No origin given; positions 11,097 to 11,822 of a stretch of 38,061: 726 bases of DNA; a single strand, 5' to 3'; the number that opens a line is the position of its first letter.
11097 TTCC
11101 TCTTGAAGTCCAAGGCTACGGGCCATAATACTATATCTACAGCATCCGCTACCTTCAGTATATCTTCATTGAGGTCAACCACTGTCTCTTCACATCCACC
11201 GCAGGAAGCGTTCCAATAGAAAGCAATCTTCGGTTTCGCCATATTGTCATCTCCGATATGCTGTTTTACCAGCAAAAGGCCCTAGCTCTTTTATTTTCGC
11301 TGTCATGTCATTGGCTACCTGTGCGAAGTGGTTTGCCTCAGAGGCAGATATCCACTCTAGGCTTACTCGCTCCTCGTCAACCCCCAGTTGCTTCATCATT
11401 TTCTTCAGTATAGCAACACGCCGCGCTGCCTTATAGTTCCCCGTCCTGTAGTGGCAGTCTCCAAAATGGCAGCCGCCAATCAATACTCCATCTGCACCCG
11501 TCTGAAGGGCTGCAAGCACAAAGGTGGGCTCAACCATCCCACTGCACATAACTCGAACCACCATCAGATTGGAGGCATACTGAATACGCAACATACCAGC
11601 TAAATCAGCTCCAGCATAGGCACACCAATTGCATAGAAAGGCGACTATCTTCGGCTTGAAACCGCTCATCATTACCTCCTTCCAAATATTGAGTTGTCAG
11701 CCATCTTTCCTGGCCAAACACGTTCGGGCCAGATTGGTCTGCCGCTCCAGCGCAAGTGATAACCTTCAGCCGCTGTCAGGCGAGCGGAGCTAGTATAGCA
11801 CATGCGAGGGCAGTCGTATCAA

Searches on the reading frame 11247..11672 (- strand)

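Call 6: search_protein_families(library=pfam, proteins=[window:11247-11672:-], max_evalue=0.0001)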
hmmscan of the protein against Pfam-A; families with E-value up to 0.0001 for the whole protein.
window:11247-11672:- (141 aa): 1 family
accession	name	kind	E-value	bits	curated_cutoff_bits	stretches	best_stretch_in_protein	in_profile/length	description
PF02662.21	FlpD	-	7.3e-54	181.5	22.3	1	9-131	1-123/123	Methyl-viologen-reducing hydrogenase, delta subunit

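Call 24: search_protein_families(library=ncbifam, proteins=[window:11247-11672:-], max_evalue=0.001)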
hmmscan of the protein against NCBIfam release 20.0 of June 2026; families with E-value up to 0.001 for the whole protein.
window:11247-11672:- (141 aa): 3 families
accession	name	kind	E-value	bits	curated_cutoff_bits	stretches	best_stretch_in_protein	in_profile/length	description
NF040770.1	hetero_SS_HdrA2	exception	2e-53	181.6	1100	1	6-133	647-774/777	CoB-CoM heterodisulfide reductase HdrA2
NF045873.1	F420_non_VhuD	exception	4.5e-38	130.3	215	1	7-133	2-128/132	F420-non-reducing hydrogenase iron-sulfur subunit VhuD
NF041891.1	hdrA_Methbact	equivalog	1.4e-10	40.1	1300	1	8-128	645-759/762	ferredoxin:CoB-CoM heterodisulfide reductase subunit HdrA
